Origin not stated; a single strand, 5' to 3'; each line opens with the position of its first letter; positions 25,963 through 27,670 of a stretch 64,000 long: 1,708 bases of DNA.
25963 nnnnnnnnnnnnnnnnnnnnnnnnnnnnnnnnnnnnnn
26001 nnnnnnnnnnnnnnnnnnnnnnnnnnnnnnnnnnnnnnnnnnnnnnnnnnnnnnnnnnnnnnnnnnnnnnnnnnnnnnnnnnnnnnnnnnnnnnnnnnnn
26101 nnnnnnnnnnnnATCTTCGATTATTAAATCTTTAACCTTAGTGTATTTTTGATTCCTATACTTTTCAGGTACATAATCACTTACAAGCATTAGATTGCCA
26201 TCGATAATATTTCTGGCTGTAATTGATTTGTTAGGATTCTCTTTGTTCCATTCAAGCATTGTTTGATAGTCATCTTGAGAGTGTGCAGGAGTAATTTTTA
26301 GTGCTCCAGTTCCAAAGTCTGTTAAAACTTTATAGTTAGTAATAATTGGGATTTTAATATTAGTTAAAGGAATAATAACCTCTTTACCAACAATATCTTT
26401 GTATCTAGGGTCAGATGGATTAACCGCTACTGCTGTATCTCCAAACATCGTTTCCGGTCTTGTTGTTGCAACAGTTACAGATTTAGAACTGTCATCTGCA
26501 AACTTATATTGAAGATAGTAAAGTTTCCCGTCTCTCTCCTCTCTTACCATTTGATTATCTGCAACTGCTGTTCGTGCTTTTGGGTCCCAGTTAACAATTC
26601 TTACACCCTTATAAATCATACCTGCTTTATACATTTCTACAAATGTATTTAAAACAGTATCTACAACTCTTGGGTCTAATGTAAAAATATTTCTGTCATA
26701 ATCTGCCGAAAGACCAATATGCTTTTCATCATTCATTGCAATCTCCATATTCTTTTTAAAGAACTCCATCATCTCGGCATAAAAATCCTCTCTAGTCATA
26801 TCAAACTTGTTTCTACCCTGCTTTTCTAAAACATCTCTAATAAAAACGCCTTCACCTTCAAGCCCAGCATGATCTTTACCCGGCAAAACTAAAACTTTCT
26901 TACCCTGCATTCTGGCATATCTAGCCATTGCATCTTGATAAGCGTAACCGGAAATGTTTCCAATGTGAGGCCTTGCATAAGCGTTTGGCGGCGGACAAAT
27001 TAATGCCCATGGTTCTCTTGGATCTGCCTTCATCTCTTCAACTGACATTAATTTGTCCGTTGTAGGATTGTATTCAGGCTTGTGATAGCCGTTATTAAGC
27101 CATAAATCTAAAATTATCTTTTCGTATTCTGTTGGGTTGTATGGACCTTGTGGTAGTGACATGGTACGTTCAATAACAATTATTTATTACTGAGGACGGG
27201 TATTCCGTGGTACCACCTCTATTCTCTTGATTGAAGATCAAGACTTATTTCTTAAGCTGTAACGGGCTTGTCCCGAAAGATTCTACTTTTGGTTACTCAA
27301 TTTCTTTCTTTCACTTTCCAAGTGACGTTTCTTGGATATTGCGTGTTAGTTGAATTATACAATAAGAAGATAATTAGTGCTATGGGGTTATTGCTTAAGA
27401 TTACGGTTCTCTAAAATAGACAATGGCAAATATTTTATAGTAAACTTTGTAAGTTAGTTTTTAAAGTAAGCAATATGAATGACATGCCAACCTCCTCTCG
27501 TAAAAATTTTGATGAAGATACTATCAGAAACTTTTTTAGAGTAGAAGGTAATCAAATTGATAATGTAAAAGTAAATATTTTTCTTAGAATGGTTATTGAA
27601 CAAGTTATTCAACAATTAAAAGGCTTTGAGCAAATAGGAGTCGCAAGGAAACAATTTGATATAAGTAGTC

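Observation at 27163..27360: T-box-like antiterminator in the valS leader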

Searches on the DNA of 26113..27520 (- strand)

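Call 4: search_rna_families(source=window, start=27100, end=27520, threshold=evalue, max_evalue=10, show_alignments=5)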
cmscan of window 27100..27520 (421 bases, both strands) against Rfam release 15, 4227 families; matches with E-value up to 10: 2.
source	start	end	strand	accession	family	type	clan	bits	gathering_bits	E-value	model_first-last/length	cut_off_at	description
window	27189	27342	-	RF00230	T-box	Cis-reg; leader;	-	46.7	93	2.7e-09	1-219/219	no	T-box leader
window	27170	27300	+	RF00045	SNORA73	Gene; snRNA; snoRNA; HACA-box;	CL00078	8.7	74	8.8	1-219/219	no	Small nucleolar RNA SNORA73 family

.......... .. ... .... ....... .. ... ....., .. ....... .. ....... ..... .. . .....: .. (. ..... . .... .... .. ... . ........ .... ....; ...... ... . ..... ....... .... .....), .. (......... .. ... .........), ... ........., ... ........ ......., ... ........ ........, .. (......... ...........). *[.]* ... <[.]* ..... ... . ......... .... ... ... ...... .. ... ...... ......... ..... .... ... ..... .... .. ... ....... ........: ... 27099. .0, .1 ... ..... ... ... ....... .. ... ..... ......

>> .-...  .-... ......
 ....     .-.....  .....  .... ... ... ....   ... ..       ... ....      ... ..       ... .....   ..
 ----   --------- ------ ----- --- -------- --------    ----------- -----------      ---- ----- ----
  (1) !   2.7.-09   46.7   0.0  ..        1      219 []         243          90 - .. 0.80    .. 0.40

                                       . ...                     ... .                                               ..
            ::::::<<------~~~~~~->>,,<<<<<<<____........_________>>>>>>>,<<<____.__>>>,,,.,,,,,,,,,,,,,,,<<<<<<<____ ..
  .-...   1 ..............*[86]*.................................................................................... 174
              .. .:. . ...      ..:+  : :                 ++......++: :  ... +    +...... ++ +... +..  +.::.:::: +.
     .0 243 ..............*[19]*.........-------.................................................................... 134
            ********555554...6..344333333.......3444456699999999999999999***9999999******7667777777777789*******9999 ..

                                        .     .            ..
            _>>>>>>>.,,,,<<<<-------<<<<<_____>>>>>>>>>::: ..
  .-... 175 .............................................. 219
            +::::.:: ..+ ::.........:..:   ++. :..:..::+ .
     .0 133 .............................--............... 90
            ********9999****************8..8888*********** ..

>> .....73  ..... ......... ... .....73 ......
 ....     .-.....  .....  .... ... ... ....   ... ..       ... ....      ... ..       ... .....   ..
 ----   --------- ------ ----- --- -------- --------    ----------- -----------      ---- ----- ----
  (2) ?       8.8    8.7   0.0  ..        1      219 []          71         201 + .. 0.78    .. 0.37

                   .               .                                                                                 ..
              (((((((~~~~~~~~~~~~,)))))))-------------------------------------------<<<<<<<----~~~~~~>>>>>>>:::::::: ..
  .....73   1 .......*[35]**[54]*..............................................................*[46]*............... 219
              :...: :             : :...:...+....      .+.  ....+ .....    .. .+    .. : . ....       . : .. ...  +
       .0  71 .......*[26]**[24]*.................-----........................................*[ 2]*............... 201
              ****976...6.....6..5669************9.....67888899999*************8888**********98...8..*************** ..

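Call 46: search_rna_families(sources=[L009, L086, L088, L089, L090, L091, L092, L002, L011, L010, L007, L008, L005], threshold=evalue, max_evalue=1)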
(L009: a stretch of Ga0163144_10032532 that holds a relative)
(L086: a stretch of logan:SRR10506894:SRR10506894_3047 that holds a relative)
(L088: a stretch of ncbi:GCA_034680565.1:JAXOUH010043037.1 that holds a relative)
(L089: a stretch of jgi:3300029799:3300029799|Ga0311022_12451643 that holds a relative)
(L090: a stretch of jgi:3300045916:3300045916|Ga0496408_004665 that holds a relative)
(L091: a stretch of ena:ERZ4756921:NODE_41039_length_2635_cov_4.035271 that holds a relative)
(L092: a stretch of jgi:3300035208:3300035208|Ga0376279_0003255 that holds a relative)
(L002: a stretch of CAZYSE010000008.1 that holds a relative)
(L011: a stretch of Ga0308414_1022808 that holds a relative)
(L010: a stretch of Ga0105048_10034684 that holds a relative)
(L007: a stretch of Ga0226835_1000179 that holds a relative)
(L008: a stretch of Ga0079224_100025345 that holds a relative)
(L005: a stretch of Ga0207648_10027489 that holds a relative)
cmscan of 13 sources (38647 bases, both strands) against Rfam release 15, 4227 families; matches with E-value up to 1: 6.
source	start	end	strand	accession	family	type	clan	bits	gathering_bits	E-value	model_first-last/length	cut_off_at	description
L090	573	734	+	RF00230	T-box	Cis-reg; leader;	-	55.9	93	1e-09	1-219/219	no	T-box leader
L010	306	465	+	RF00230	T-box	Cis-reg; leader;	-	53.6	93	4.1e-09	1-219/219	no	T-box leader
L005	1313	1472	+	RF00230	T-box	Cis-reg; leader;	-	50.9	93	2e-08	1-219/219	no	T-box leader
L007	1313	1474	+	RF00230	T-box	Cis-reg; leader;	-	45.7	93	4.5e-07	1-219/219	no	T-box leader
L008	1322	1472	+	RF00230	T-box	Cis-reg; leader;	-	43.7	93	1.5e-06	1-219/219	no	T-box leader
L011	650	719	+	RF00530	snoMe28S-Cm2645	Gene; snRNA; snoRNA; CD-box;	CL00069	27.4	48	0.15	1-75/75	no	Small nucleolar RNA Me28S-Cm2645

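Call 88: search_with_rna_model(model_id=R1, sources=[L093, L094, L095], max_evalue=10, filters=off)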
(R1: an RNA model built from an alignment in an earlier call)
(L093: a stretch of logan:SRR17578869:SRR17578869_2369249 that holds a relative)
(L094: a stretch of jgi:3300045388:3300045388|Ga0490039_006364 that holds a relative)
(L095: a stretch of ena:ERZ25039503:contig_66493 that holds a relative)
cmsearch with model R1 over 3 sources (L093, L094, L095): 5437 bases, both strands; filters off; matches with E-value up to 10: 13.
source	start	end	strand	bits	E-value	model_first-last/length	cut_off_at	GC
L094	641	764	+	20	6.2e-05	1-108/108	no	0.4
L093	11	69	+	17.5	0.00028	63-108/108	no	0.49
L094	737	843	-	4.6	0.81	1-108/108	no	0.33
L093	468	489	-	3.5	1.6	21-42/108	no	0.14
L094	216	308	+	3.5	1.6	1-108/108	no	0.29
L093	1011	1024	-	3.4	1.6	2-15/108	no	0.43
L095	1423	1440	+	2.4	3.1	23-40/108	no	0.5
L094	480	580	-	2.1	3.7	1-108/108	no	0.32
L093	484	590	+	1.6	5.1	1-108/108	no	0.35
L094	31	43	+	1.2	6.2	67-79/108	no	0.31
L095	2089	2097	+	1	7.4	44-52/108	no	0.56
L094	31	43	-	0.9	7.8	67-79/108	no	0.31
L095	2191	2278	-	0.6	9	1-108/108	no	0.48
